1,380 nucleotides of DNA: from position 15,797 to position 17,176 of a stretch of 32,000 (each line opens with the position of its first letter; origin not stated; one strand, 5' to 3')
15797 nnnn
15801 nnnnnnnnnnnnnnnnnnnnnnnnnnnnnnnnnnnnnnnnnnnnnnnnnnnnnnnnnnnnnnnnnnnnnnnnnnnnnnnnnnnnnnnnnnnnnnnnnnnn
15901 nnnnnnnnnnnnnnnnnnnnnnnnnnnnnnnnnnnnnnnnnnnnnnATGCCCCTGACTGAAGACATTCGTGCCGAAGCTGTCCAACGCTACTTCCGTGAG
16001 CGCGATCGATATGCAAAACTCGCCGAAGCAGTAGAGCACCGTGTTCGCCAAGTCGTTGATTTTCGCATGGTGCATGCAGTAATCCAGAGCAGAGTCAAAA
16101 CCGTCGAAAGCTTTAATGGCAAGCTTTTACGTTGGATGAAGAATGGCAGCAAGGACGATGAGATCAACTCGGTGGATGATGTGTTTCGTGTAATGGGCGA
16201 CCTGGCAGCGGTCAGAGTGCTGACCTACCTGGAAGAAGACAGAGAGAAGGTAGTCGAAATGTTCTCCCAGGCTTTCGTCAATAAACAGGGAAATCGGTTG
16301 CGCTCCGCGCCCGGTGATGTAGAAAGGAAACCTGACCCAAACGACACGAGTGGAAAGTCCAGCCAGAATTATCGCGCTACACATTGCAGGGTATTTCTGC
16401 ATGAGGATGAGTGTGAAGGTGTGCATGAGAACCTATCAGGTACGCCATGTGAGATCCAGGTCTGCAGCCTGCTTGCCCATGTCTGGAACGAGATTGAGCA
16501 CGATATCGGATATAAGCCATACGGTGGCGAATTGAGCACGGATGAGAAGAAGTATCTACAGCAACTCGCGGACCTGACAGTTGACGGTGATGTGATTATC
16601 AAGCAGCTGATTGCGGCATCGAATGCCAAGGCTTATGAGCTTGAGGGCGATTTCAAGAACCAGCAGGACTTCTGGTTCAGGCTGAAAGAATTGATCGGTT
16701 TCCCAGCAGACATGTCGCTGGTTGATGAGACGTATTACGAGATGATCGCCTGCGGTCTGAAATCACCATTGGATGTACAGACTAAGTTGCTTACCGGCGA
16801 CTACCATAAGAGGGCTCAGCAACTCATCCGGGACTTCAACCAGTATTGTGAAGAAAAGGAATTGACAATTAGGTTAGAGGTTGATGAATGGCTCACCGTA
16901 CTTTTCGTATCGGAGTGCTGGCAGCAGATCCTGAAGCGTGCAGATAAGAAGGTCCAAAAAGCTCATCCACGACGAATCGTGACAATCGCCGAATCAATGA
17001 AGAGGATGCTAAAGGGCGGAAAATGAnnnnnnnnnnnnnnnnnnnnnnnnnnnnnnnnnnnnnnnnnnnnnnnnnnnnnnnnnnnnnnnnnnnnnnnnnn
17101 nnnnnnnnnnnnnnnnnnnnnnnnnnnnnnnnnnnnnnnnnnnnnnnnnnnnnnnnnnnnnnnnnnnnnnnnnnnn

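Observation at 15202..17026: RelA/SpoT-homologue (toxSAS/CapRel-like) plus membrane-protein cassette embedded inside a DISARM-like operon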

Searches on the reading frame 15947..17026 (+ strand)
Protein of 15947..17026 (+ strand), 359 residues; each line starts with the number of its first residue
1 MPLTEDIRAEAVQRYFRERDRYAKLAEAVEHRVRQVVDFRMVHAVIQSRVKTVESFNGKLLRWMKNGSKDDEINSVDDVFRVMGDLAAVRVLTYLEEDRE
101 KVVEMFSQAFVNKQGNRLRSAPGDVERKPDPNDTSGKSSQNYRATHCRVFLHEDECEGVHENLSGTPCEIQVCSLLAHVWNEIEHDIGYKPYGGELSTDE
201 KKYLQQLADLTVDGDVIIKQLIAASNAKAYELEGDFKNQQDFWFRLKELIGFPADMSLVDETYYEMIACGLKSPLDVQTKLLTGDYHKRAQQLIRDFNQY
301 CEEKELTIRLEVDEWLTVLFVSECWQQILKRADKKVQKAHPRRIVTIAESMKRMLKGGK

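Call 6: search_protein_families(library=pfam, proteins=[window:15947-17026:+], max_evalue=0.01)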
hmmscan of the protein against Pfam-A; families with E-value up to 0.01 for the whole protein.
window:15947-17026:+ (359 aa): 1 family
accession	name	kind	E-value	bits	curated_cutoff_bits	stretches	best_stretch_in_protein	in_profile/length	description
PF04607.23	RelA_SpoT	-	1.2e-09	38.8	27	1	48-191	1-110/113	Region found in RelA / SpoT proteins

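Call 7: search_protein_families(library=padloc, proteins=[window:15947-17026:+], max_evalue=0.01)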
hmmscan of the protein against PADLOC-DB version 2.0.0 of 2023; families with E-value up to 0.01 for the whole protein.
window:15947-17026:+ (359 aa): 1 family
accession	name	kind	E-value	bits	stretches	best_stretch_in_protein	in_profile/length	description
PDLC04999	PDC-S33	-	0.0037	14.7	1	19-180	41-174/349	-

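Call 8: search_protein_families(library=ncbifam, proteins=[window:15947-17026:+], max_evalue=0.01)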
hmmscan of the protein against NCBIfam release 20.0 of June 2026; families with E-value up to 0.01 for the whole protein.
window:15947-17026:+ (359 aa): 1 family
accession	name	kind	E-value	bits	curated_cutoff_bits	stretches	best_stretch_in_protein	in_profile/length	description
NF053588.1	GTPPhKinYjbM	equivalog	1.8e-06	27.8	320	1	46-212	40-179/201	GTP diphosphokinase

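Call 9: search_solved_structures(query=window:15947-17026:+, max_evalue=1, show_alignments=2)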
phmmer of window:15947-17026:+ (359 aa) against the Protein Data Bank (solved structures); distinct sequences matched with E-value up to 1: 3.
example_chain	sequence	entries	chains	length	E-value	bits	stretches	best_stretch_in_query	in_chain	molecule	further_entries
3l9d_A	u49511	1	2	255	0.0087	18.5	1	139-219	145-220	Putative GTP pyrophosphokinase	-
2be3_A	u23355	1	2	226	0.065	15.6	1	137-208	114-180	GTP pyrophosphokinase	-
5f4c_A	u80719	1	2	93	0.17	14.2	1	230-312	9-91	Putative cytoplasmic protein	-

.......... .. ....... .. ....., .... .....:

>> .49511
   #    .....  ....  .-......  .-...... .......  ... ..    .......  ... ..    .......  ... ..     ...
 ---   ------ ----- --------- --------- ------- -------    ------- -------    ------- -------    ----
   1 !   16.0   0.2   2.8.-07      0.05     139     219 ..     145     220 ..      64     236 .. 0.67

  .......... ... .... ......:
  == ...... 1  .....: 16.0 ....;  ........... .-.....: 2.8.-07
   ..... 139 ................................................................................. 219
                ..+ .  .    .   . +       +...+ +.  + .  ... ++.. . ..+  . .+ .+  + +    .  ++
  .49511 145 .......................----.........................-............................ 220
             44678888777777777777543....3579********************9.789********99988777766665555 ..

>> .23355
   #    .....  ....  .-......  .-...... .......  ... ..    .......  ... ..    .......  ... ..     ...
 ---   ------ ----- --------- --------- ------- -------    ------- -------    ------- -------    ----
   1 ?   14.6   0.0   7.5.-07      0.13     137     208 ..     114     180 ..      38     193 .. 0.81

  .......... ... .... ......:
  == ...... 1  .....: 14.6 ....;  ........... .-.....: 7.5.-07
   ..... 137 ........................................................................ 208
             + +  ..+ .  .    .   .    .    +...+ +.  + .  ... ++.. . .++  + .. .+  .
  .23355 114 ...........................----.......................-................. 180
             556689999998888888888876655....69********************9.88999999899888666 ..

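Call 10: find_homologous_proteins(query=window:15947-17026:+)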
Query window:15947-17026:+ (359 aa): 409 proteins with E <= 0.001 among 2910 candidates; the best 120 are listed.
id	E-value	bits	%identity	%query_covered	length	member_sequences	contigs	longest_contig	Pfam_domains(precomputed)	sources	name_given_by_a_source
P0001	9.8e-241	816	100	100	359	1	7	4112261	PF04607.24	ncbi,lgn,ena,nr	ncbi:MAG: hypothetical protein H7A35_15505 [Planctomycetales bacterium]|nr:MAG: hypothetical protein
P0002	1.0e-113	398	54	99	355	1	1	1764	PF04607.24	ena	-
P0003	4.8e-77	278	46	88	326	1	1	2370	PF04607.24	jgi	jgi:ppGpp synthetase/RelA/SpoT-type nucleotidyltranferase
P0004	7.4e-62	228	38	99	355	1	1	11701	PF04607.24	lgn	-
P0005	1.3e-61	227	38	98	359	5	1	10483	PF04607.24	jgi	-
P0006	2.3e-61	226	37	99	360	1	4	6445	PF04607.24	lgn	-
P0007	5.4e-61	225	39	97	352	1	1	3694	PF04607.24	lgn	-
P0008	3.7e-60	222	37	99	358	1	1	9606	PF04607.24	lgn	-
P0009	6.3e-60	221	38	99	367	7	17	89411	PF04607.24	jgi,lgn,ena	jgi:ppGpp synthetase/RelA/SpoT-type nucleotidyltranferase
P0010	9.2e-60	221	38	98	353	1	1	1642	PF04607.24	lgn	-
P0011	1.8e-59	220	38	99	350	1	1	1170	PF04607.24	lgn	-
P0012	3.0e-59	219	41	85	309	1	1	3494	PF04607.24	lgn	-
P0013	3.6e-59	219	39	99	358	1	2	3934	PF04607.24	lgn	-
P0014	8.4e-59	218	36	99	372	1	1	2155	PF04607.24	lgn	-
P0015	1.0e-58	217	37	99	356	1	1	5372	PF04607.24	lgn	-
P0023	4.1e-58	215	37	99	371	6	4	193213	PF04607.24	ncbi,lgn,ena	-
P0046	2.4e-55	206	36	98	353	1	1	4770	PF04607.24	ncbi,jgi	jgi:ppGpp synthetase/RelA/SpoT-type nucleotidyltranferase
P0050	6.5e-55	205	37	99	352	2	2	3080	PF04607.24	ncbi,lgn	-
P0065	2.1e-53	200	37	97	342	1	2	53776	PF04607.24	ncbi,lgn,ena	-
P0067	2.7e-53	199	38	100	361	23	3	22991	PF04607.24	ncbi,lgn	-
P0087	5.7e-52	195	37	99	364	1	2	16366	PF04607.24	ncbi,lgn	-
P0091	1.0e-51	194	36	100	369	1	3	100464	PF04607.24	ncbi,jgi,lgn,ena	jgi:ppGpp synthetase/RelA/SpoT-type nucleotidyltranferase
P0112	1.4e-50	191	41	78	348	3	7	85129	PF04607.24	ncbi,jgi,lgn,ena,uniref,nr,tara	ncbi:MAG TPA: hypothetical protein DIW81_11480 [Planctomycetaceae bacterium]|uniref:hypothetical pro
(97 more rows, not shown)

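Call 15: find_related_loci(query=A1, collection=genome_contigs, flank=10000)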
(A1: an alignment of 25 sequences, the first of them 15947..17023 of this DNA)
Query A1 (359 aa) in genome_contigs; peptide patterns used: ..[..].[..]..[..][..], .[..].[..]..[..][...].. (x = any residue, [..] = any of these).
133 stretches matched a pattern; 120 encode a relative of the query (tblastn E <= 1e-3); the best 80 are kept; 80 distinct loci.
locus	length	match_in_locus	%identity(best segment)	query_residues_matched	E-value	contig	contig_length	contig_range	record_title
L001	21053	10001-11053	38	1-356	1e-65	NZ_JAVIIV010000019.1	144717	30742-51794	Mesorhizobium humile strain VK2B VK2B_NODE_19_length_144717_cov_14_308733_pilon, whole genome shotgun sequence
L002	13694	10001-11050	37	1-357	3e-65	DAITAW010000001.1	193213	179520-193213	MAG TPA_asm: Gaiellaceae bacterium isolate CTOTU41511 NODE_12_length_193213_cov_13.919977, whole genome shotgun sequence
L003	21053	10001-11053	39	1-356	1e-64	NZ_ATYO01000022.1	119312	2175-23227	Mesorhizobium sp. WSM3224 YU3DRAFT_scaffold_19.20_C, whole genome shotgun sequence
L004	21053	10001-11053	38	1-356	2e-63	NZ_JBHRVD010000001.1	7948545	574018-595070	Mesorhizobium cantuariense strain ICMP 19515 tig00000001, whole genome shotgun sequence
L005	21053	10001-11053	40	1-356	1e-63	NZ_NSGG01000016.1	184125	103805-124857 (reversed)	Mesorhizobium sp. WSM3859 contig_16, whole genome shotgun sequence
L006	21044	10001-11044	37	1-354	2e-63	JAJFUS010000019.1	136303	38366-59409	MAG: bacterium isolate bin.50 k141_950866, whole genome shotgun sequence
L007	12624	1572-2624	39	1-356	8e-63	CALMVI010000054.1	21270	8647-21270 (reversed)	MAG TPA_asm: uncultured Acetobacteraceae bacterium isolate SRR13685123_bin.3_CONCOCT_v1.1_MAG genome assembly, contig: N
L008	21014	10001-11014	37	1-347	3e-61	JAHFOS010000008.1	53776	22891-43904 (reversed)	MAG: bacterium isolate nzgw509 NODE_658_length_53777_cov_3.903795, whole genome shotgun sequence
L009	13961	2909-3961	39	1-356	2e-61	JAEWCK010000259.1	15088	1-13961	MAG: Proteobacteria bacterium isolate OH_PBB_291 k127_621009, whole genome shotgun sequence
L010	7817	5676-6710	38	1-354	2e-61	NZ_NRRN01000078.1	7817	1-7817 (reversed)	Halorhodospira abdelmalekii strain DSM 2110 scaffold0078, whole genome shotgun sequence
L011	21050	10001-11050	38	1-355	1e-60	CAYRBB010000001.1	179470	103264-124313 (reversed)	MAG TPA_asm: uncultured Sphingomonadaceae bacterium isolate SRP321284_co1_88 genome assembly, contig: NODE_73_length_179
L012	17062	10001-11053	39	1-356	1e-60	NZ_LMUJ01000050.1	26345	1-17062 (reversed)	Acidisphaera sp. S103 NODE_72_length_26249_cov_8.582346, whole genome shotgun sequence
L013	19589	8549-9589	39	1-352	6e-61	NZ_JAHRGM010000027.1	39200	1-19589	Sphingobium sp. AS12 NODE22, whole genome shotgun sequence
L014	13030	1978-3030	39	1-356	6e-61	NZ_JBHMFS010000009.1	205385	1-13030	Falsiroseomonas sp. E2-1-a4 E2-1-a4_contig_9, whole genome shotgun sequence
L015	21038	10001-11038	37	1-348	2e-60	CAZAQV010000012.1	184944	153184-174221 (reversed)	MAG TPA_asm: uncultured Polyangiales bacterium isolate SRP321284_co1_289 genome assembly, contig: NODE_66_length_184944_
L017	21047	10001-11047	36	1-354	2e-60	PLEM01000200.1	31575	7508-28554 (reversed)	MAG: Bryobacterales bacterium isolate fen_235 73.20111000_E3D.16_contig_7028, whole genome shotgun sequence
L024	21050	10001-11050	36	1-357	8e-59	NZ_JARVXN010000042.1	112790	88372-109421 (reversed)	Mitsuaria sp. CC2 contig42, whole genome shotgun sequence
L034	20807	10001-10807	41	1-281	1e-56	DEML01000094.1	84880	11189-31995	MAG TPA_asm: Planctomycetaceae bacterium UBA2671 UBA2671_contig_862, whole genome shotgun sequence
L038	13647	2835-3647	38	1-281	6e-55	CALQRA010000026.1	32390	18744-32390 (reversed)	MAG: Candidatus Kuenenia stuttgartiensis isolate HRSG-H1-bin-26 genome assembly, contig: HRSG-H1-C688, whole genome shot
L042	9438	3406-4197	41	1-274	4e-54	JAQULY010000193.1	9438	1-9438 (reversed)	MAG: Kiritimatiellae bacterium isolate STD1_141 NODE_21621_length_9438_cov_2.570186_Sandtown_D1, whole genome shotgun se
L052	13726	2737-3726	38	11-351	2e-52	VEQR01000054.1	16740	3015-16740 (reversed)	MAG: Candidatus Kapaibacterium sp. isolate ZLKRG19 NODE_3190_length_16740_cov_5.186179, whole genome shotgun sequence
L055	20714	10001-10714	40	1-254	3e-51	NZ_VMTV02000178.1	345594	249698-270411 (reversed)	Vogesella mureinivorans strain 389 NODE_3_length_345594_cov_326.645828, whole genome shotgun sequence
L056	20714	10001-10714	41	1-247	7e-50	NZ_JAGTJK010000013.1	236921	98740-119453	Polyangium jinanense strain SDU13 Scaffold13, whole genome shotgun sequence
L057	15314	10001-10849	40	2-291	6e-50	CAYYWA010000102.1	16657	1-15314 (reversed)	MAG TPA_asm: uncultured Sorangium sp. isolate SRP144015_co1_1 genome assembly, contig: NODE_1706_length_16657_cov_8.3152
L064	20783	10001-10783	39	10-285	1e-48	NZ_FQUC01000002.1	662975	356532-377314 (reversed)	Dysgonomonas macrotermitis strain DSM 27370, whole genome shotgun sequence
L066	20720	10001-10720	41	1-253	7e-49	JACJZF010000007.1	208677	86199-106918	MAG: Flavobacteriales bacterium isolate HK-STAS-BACT-57 HK-STAS-BACT-57_7, whole genome shotgun sequence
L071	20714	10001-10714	40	1-247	7e-48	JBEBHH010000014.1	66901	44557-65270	MAG: Gammaproteobacteria bacterium isolate ATF_17 NODE_82_length_66901_cov_9.222239, whole genome shotgun sequence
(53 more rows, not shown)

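Call 20: search_protein_families(library=padloc, proteins=[L001:11086-13692:+, L001:13682-15682:+, L001:15778-17838:+, L001:17838-18329:+, L001:8593-9765:+, L001:6244-8244:+, L001:4760-6247:+, L001:3566-4738:+], max_evalue=0.001)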
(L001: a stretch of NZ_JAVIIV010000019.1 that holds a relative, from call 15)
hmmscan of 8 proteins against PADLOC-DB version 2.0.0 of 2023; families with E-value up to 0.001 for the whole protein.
L001:11086-13692:+ (868 aa): 1 family
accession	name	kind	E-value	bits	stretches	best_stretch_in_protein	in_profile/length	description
PDLC02203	MzaA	-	3.9e-12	43.2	1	251-315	597-661/683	-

L001:13682-15682:+ (666 aa): 11 families
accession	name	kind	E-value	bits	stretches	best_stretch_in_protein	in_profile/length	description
PDLC02703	PbeA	-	1.4e-269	894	1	22-637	6-619/626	PbeA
PDLC02707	PbeA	-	1.2e-118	395.5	1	21-633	6-631/672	PbeA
PDLC02704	PbeA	-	4.6e-101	337.3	1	21-633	5-645/682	PbeA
PDLC02706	PbeA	-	2.6e-49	166.4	3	260-479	265-491/722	PbeA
PDLC02705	PbeA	-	3.3e-44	149.2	1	26-632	10-633/691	PbeA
PDLC02193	PLD_Helicase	-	2e-10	37.5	1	26-224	6-179/905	-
PDLC01439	typeIV_DinG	-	1.8e-05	21.6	0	271-330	26-81/575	CAS-IV-A; associated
PDLC03597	REase_MTase_IIG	-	2.1e-05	20.2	0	268-313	171-220/1646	Type IIG restriction enzyme-methyltransferase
PDLC03042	REase_I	-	0.0002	16.9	0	283-332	468-517/1170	Type I restriction enzyme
PDLC01252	Cas3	-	0.00044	17.8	0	284-316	4-36/324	CAS-I; effector_G3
PDLC01730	typeIV_DinG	-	0.00087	15.7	0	274-331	134-190/802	Csf4_1_IVA1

L001:15778-17838:+ (686 aa): 22 families
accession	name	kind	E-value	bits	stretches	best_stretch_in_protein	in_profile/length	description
PDLC02741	PbeC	-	3.3e-19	66.8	1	158-498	141-473/644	PbeC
PDLC02714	PbeC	-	1.3e-18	65.1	2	143-497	128-476/651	PbeC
PDLC02756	PbeC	-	3e-15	54.3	1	164-621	155-622/643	PbeC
PDLC02753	PbeC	-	4e-15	53.2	2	146-493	128-472/648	PbeC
PDLC02667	DndD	-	1.5e-13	48.4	1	164-612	154-611/657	DndD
PDLC02730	PbeC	-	1.1e-12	45.5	1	164-621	157-633/651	PbeC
PDLC02729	PbeC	-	3.7e-12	43.5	1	150-621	153-634/668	PbeC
PDLC03859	LmuB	-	1.1e-11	42.7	1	206-596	242-554/611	-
PDLC02750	PbeC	-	2.1e-10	37.8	1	58-524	29-502/629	PbeC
PDLC02668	DndD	-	6.5e-10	36.6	1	156-614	143-616/659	DndD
PDLC02711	PbeC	-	3.1e-09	33.8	1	538-611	535-608/646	PbeC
PDLC02726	PbeC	-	1.4e-08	31.7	1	59-614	29-598/637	PbeC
PDLC02749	PbeC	-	4.1e-08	30.2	1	538-610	531-603/636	PbeC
PDLC02739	PbeC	-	4.9e-08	30.1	1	154-357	138-345/644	PbeC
PDLC02722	PbeC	-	5.2e-08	30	1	160-614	133-607/643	PbeC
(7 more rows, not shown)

L001:17838-18329:+ (163 aa): 0 families

L001:8593-9765:+ (390 aa): 2 families
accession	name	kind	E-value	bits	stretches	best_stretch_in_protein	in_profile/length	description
PDLC02657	DndA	-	5.1e-141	468.3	1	10-380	1-370/372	DndA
PDLC02759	SspA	-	2.4e-135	449.7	1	11-386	1-374/374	SspA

L001:6244-8244:+ (666 aa): 83 families (the best 25 are shown)
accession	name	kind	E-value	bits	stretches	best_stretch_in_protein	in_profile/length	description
PDLC02756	PbeC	-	7.3e-209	693.9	1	1-638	1-643/643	PbeC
PDLC02668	DndD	-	2e-208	692.6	1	1-652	1-658/659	DndD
PDLC02663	DndD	-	1e-206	686.8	1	1-653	1-672/675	DndD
PDLC02667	DndD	-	1.4e-160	534.3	1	1-652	1-655/657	DndD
PDLC02740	PbeC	-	8.3e-145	482.1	1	1-643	1-646/648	PbeC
PDLC02731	PbeC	-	2.9e-134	447.3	1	1-639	1-644/645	PbeC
PDLC02665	DndD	-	1.5e-82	276.3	2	1-305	1-300/645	DndD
PDLC02664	DndD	-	2.1e-80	269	2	488-644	497-653/662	DndD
PDLC02754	PbeC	-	6e-78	261.1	1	3-644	3-645/646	PbeC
PDLC02727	PbeC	-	3.3e-70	235.4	2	464-641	479-656/660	PbeC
PDLC02735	PbeC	-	5.6e-67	224.9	2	396-638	409-652/652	PbeC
PDLC02752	PbeC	-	1.6e-65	220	2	484-646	479-641/644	PbeC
PDLC02666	DndD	-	3.6e-62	208.9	2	482-638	497-653/665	DndD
PDLC02733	PbeC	-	1.3e-53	180.5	2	400-638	435-667/672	PbeC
PDLC02736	PbeC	-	2.4e-50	169.8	3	383-640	417-674/685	PbeC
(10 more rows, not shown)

L001:4760-6247:+ (495 aa): 7 families
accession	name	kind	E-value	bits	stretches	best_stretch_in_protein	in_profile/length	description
PDLC02661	DndC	-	6.5e-202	669.6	1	14-465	7-465/468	DndC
PDLC02662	DndC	-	1.2e-200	665.6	1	12-464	9-465/481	DndC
PDLC02659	DndC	-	1.1e-142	474.7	3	12-211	11-210/586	DndC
PDLC02660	DndC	-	1.1e-142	474.7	3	12-211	11-210/586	DndC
PDLC03333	MTase_II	-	3.8e-140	466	1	11-461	23-492/544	Type II methyltransferase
PDLC02510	BrxP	-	4.5e-15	52.9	1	25-215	128-294/779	BrxP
PDLC02782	SspD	-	8.7e-11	40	1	33-173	3-124/277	SspD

L001:3566-4738:+ (390 aa): 1 family
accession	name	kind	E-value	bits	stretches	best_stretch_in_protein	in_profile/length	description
PDLC02658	DndB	-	1.1e-121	404.2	1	46-375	4-337/356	DndB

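Call 21: search_protein_families(library=padloc, proteins=[L056:319-885:+, L056:882-1667:+, L056:1655-2248:+, L056:2178-5810:+, L056:5811-10004:+, L056:11068-13626:+, L056:13630-15672:+], max_evalue=0.001)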
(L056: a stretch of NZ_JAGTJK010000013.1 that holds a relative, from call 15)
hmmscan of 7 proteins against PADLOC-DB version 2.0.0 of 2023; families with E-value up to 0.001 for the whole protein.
L056:319-885:+ (188 aa): 1 family
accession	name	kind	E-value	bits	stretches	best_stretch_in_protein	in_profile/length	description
PDLC02495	BrxE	-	0.00025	18.9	1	7-71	16-83/197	BrxE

L056:882-1667:+ (261 aa): 4 families
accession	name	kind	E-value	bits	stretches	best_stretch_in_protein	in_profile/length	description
PDLC02454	BrxA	-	1.8e-110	366.2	1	1-258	1-261/264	BrxA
PDLC02445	BrxA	-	9.7e-27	92.3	1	19-251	16-251/262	BrxA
PDLC02458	BrxA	-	1.4e-05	22.8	1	88-215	86-212/258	BrxA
PDLC02451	BrxA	-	2.4e-05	22.5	1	34-172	31-165/201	BrxA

L056:1655-2248:+ (197 aa): 8 families
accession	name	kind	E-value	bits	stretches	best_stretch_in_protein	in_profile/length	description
PDLC02459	BrxB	-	7.8e-57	190.3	1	8-197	5-203/203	BrxB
PDLC02464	BrxB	-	7.6e-37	123.4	1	119-197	1-79/79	BrxB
PDLC02463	BrxB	-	7.3e-25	86.2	1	26-193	20-185/193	BrxB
PDLC02465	BrxB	-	1.9e-13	49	1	45-193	35-184/190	BrxB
PDLC02466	BrxB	-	7.9e-10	36.9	1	38-193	31-180/185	BrxB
PDLC02461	BrxB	-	5.7e-09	33.9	1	41-175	38-169/200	BrxB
PDLC02469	BrxB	-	6.8e-09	33.7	1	42-175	32-158/184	BrxB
PDLC02468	BrxB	-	2.7e-05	22.6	1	89-193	20-126/135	BrxB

L056:2178-5810:+ (1210 aa): 13 families
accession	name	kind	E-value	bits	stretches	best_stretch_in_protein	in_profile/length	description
PDLC02476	BrxC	-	0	2172.3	1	35-1210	6-1180/1180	BrxC-PglY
PDLC02483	BrxC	-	5.3e-143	476.5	1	35-1126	5-1105/1212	BrxC-PglY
PDLC02471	BrxC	-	2.7e-141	470.9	1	35-1164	3-1117/1190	BrxC-PglY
PDLC02479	BrxC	-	4.4e-113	377.6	1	35-1148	3-1087/1172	BrxC-PglY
PDLC02486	BrxC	-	3.2e-99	331.3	1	36-1204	4-1201/1207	BrxC-PglY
PDLC02491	BrxC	-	1.7e-64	216.3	1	34-579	6-560/794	BrxC-PglY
PDLC02493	BrxC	-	5.4e-48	161.9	1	35-447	4-405/1215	BrxC-PglY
PDLC02489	BrxC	-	7.3e-45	151.5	1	54-583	29-552/1146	BrxC-PglY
PDLC02484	BrxC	-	7.7e-35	118.1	2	284-490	263-468/1186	BrxC-PglY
PDLC02474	BrxC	-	1.1e-25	88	1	39-549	7-539/1223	BrxC-PglY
PDLC02781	SspC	-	0.00025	16.9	0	63-161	9-107/1104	SspC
PDLC02482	BrxC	-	0.00037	16.2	1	282-433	167-308/1231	BrxC-PglY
PDLC02487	BrxC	-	0.00038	16.3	0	280-433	164-308/1215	BrxC-PglY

L056:5811-10004:+ (1397 aa): 49 families (the best 25 are shown)
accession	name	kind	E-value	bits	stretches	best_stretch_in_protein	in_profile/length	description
PDLC02527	PglX|PglXI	-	0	1129.2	2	21-885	3-896/1332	PglX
PDLC02526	PglX|PglXI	-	7.5e-235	779.2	1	21-637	1-637/640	PglX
PDLC02532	PglX|PglXI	-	1.1e-106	355.7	2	1057-1380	343-664/682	PglX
PDLC02521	PglX|PglXI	-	6.6e-101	337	2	156-856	153-812/1174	PglX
PDLC02523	PglX|PglXI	-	1.9e-94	315.5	3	299-849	329-882/1428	PglX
PDLC02518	PglX|PglXI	-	1.6e-81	272.6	2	296-835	303-811/1412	PglX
PDLC03600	REase_MTase_IIG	-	5.1e-78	261.2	2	192-852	188-820/1205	Type IIG restriction enzyme-methyltransferase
PDLC02519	PglX|PglXI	-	1.9e-64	215.9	1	75-831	45-791/1241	PglX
PDLC02525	PglX|PglXI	-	3.6e-52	175.8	2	197-492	182-448/607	PglX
PDLC02524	PglX|PglXI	-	4.3e-43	145.7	2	296-842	120-607/722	PglX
PDLC02528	PglX|PglXI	-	3.2e-40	135.8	1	205-774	172-703/1125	PglX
PDLC02641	DrmMI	-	3.8e-28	95.9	1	192-389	185-370/1161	DrmMI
PDLC02520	PglX|PglXI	-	3.7e-26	90.3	1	17-276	9-254/288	PglX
PDLC02522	PglX|PglXI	-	3.5e-24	82.7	3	297-404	419-500/1218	PglX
PDLC02516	PglX|PglXI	-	1.7e-23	81.1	2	670-849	22-206/593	PglX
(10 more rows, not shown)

L056:11068-13626:+ (852 aa): 12 families
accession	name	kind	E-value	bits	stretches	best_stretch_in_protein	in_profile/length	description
PDLC02559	PglZ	-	0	1337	1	1-852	1-860/860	PglZ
PDLC02561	PglZ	-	2e-96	322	1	5-837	4-827/840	PglZ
PDLC02548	PglZ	-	3.8e-83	278.4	1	6-839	11-855/961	PglZ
PDLC02564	PglZ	-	4.2e-47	159.1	1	272-763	266-764/855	PglZ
PDLC02547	PglZ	-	1e-46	157.6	1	8-731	6-736/855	PglZ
PDLC02563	PglZ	-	3e-30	103.2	1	451-734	436-720/831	PglZ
PDLC02566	PglZ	-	4.5e-23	79.4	1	356-728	343-680/774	PglZ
PDLC02551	PglZ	-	1.1e-17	61.4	1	462-736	455-739/856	PglZ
PDLC02557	PglZ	-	2e-12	44.2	1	468-727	450-711/834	PglZ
PDLC02562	PglZ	-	7.4e-11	39.2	1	466-725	471-727/730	PglZ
PDLC02553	PglZ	-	9.2e-09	32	1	468-726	484-747/868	PglZ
PDLC02545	PglZ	-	7.3e-07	26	1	580-728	494-638/750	PglZ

L056:13630-15672:+ (680 aa): 5 families
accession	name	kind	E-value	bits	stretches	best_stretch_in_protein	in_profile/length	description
PDLC02506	BrxL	-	3.9e-292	968.6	1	7-679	3-679/680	BrxL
PDLC02508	BrxL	-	2.4e-184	612.4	1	10-488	2-480/698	BrxL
PDLC02509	BrxL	-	2.7e-112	374.1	2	156-481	196-526/535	BrxL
PDLC02505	BrxL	-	1.7e-78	262.6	1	11-476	3-479/482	BrxL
PDLC02507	BrxL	-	1.1e-54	184.1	1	7-440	9-442/482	BrxL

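Call 33: find_encoding_contigs(protein=P0002, flank=10000, max_places=4)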
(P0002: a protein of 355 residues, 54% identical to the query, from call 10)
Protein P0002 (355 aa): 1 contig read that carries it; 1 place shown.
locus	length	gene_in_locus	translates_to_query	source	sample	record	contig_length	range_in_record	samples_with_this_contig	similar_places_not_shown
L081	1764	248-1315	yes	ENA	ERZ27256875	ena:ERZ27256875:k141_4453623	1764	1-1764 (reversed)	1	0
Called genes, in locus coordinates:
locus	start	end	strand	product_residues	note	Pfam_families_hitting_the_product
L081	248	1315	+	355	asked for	PF04607:RelA_SpoT (weak)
